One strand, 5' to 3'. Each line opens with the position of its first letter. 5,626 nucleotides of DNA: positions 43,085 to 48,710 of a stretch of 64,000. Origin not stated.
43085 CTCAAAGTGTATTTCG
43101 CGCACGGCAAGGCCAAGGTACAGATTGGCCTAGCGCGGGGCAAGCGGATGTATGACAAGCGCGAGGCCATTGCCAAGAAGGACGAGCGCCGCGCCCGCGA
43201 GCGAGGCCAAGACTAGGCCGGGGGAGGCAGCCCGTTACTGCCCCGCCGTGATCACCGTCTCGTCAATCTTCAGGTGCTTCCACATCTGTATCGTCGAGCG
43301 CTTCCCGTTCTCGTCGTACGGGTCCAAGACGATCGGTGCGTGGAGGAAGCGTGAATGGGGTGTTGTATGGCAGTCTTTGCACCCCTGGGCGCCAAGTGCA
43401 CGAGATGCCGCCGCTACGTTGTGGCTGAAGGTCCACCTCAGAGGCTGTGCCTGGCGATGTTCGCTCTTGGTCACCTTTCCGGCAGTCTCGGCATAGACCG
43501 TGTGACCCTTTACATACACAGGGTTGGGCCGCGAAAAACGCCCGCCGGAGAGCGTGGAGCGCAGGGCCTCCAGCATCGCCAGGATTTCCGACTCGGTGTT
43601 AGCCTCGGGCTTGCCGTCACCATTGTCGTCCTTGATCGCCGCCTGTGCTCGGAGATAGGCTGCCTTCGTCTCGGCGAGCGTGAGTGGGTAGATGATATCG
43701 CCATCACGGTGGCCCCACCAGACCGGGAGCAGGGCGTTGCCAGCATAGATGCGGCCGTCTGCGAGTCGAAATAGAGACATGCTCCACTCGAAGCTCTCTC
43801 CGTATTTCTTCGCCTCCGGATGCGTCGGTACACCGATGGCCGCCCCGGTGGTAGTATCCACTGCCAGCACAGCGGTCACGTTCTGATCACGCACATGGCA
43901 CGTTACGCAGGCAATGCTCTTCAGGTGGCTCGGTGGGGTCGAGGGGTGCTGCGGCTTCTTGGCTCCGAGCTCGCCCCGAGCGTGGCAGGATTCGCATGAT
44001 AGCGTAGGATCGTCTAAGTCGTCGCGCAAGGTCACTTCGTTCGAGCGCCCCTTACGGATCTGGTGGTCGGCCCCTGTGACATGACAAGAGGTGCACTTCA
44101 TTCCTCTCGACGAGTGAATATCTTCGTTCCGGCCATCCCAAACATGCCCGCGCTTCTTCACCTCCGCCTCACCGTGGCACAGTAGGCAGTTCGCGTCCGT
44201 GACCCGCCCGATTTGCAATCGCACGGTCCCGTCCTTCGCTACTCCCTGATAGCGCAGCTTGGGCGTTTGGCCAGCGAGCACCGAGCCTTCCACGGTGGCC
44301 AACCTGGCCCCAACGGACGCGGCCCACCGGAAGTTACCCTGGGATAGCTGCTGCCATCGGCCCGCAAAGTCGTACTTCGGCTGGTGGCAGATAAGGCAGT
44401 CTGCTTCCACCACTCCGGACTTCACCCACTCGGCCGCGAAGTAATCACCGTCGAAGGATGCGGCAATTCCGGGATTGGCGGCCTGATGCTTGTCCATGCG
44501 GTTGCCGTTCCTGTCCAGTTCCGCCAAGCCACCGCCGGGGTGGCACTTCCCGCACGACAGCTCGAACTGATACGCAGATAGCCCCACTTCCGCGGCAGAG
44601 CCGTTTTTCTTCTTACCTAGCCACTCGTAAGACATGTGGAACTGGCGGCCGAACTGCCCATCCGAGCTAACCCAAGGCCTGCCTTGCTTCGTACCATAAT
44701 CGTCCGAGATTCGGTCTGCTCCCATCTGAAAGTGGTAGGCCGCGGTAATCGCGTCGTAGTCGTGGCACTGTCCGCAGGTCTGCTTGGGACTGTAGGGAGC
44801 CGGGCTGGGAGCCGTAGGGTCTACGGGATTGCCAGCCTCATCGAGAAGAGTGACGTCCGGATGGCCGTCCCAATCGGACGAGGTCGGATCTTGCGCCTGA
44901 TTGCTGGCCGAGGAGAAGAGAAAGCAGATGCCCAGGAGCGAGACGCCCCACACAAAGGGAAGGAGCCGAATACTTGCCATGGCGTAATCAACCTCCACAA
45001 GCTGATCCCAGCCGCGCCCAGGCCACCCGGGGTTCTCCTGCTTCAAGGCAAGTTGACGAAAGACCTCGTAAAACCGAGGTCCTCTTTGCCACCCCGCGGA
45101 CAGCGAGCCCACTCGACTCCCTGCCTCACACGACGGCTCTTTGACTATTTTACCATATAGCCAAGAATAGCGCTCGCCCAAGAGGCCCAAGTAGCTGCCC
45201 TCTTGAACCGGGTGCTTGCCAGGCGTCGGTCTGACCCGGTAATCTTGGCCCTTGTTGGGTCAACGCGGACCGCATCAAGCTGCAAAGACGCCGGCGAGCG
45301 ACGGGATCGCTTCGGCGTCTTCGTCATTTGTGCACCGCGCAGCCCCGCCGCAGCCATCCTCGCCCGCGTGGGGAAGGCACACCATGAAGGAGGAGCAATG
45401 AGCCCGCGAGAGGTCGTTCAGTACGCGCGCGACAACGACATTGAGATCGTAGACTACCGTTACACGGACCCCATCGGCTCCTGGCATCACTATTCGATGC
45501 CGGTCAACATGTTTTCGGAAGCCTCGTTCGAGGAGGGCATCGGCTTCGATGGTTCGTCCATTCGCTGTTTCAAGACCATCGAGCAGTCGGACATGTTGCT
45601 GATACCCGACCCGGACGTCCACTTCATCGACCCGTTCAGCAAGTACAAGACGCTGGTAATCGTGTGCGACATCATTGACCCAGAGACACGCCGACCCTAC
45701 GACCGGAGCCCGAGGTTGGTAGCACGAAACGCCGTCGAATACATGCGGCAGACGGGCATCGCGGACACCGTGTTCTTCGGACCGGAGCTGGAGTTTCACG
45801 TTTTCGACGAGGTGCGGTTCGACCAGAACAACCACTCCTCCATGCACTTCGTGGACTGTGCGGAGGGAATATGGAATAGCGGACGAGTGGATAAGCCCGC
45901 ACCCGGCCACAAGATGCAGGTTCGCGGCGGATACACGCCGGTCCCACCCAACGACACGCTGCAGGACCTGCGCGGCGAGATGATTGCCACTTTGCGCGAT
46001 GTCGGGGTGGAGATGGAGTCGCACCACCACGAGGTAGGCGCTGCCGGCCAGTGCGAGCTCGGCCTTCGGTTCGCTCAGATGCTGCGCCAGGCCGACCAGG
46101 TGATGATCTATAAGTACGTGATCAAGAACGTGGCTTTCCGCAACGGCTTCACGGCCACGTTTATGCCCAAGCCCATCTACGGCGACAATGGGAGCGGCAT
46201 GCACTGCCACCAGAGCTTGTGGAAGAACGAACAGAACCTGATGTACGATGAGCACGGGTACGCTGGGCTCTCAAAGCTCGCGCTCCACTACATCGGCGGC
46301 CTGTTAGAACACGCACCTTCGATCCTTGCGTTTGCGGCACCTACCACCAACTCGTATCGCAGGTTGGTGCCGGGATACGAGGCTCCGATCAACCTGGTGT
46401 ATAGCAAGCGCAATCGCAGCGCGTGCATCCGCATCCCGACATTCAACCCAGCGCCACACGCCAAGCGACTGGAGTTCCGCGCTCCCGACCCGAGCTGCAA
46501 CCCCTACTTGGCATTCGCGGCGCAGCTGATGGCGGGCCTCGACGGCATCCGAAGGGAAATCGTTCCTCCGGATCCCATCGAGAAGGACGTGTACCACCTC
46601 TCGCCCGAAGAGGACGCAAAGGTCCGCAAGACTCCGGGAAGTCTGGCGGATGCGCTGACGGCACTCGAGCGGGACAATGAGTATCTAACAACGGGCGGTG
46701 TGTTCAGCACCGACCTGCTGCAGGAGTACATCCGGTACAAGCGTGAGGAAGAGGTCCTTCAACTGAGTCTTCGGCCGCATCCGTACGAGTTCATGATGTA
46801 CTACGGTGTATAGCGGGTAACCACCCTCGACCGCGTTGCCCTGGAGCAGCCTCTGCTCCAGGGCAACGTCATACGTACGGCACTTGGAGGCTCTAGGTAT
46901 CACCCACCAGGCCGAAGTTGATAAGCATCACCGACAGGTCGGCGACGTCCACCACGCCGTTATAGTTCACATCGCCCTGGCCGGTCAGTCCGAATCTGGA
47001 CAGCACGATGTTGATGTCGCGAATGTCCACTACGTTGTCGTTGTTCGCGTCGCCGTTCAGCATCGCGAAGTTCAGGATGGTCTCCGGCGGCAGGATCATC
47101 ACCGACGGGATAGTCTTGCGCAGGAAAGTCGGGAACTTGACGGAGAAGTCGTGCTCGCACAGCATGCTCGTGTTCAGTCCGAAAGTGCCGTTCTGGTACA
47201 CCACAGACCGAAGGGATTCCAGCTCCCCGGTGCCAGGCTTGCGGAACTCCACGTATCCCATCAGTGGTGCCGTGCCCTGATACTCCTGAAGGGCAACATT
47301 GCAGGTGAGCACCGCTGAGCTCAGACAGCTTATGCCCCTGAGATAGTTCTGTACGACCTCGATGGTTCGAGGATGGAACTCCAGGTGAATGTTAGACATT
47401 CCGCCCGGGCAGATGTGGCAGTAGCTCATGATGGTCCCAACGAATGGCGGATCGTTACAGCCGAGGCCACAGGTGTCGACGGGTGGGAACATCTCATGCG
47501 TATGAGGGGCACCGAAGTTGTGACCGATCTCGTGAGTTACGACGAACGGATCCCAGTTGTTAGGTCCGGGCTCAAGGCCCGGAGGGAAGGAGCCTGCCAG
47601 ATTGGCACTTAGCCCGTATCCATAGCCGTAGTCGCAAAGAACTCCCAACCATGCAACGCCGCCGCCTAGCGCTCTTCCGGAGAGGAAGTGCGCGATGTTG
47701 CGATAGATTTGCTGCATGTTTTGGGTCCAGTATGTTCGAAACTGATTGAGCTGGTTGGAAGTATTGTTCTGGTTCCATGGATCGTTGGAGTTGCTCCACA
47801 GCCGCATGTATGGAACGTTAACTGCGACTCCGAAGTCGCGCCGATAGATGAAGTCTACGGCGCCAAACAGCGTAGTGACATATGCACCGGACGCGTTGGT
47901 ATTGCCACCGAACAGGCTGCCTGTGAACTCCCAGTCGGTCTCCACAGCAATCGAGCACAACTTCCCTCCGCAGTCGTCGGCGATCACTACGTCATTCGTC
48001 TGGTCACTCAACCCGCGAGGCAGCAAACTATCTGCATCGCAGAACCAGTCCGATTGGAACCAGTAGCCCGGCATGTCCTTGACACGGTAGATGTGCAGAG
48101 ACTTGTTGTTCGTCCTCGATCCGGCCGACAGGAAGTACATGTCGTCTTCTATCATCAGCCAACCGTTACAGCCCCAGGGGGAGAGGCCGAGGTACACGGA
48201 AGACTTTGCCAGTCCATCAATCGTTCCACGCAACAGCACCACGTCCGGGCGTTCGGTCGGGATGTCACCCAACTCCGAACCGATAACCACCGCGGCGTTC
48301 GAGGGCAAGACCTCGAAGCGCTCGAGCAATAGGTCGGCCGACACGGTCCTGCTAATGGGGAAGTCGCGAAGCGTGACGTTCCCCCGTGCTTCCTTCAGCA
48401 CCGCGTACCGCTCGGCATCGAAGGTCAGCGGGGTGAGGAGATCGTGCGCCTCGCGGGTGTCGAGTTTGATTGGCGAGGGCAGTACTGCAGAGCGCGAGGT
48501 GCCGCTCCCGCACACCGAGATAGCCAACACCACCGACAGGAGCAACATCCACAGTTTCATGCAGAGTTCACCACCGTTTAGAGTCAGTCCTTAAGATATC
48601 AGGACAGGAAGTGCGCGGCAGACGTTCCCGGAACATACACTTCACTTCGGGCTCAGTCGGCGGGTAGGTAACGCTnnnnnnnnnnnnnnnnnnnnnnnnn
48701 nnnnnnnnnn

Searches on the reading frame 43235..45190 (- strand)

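Call 11: search_protein_families(library=pfam, proteins=[window:43235-45190:-], max_evalue=0.001)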
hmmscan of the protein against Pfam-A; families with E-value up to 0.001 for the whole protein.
window:43235-45190:- (651 aa): 3 families
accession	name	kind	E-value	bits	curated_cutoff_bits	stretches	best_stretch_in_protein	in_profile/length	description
PF14522.11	Cytochrome_C7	-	5.6e-11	42.6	24.8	0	356-432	5-66/67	Cytochrome c7 and related cytochrome c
PF22113.1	Mtrc-MtrF_II-IV_dom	-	3.3e-09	36.9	30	1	264-408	30-168/176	Outer membrane cytochrome MtrC/MtrF-like, domains II/IV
PF14537.11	Cytochrom_c3_2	-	5.2e-09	36.9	25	1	359-437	2-69/79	Cytochrome c3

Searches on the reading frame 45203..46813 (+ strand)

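Call 11: search_protein_families(library=pfam, proteins=[window:45203-46813:+], max_evalue=0.001)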
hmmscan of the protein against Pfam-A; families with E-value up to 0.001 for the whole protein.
window:45203-46813:+ (536 aa): 2 families
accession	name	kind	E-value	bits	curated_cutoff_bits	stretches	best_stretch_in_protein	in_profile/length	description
PF00120.29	Gln-synt_C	-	3.3e-132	441.1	24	1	168-533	2-344/344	Glutamine synthetase, catalytic domain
PF03951.24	Gln-synt_N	-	8e-29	99.5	33.4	1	79-160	1-82/82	Glutamine synthetase, beta-Grasp domain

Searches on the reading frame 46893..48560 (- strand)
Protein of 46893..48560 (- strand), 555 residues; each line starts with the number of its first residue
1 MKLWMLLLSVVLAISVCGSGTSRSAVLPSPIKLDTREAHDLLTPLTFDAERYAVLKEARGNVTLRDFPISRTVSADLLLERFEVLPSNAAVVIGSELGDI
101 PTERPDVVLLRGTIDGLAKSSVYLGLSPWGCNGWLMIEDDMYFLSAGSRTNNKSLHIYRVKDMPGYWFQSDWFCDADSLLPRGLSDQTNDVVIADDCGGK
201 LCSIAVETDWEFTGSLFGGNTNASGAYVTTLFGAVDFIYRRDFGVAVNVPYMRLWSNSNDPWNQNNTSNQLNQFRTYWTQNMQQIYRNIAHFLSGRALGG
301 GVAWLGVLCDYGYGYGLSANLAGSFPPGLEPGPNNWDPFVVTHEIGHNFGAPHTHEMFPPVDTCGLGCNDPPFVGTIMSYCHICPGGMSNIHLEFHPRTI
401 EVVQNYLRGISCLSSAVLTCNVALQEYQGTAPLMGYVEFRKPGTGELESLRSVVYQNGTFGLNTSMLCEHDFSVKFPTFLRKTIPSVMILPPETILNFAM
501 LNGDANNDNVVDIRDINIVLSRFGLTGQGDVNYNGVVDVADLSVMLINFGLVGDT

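Call 11: search_protein_families(library=pfam, proteins=[window:46893-48560:-], max_evalue=0.001)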
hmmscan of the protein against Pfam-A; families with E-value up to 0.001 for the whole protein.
window:46893-48560:- (555 aa): 5 families
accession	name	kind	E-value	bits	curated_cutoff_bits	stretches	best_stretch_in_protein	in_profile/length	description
PF13688.12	Reprolysin_5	-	3e-21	77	27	1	201-382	4-188/196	Metallo-peptidase family M12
PF13582.12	Reprolysin_3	-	1.2e-17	65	22.4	1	226-354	2-123/123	Metallo-peptidase family M12B Reprolysin-like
PF13583.11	Reprolysin_4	-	4.3e-12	46.6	22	1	200-384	3-179/203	Metallo-peptidase family M12B Reprolysin-like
PF13574.12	Reprolysin_2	-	1.8e-08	35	27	1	231-358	11-146/195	Metallo-peptidase family M12B Reprolysin-like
PF01421.25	Reprolysin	-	5.4e-06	27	20.8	1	220-356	20-150/200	Reprolysin (M12B) family zinc metalloprotease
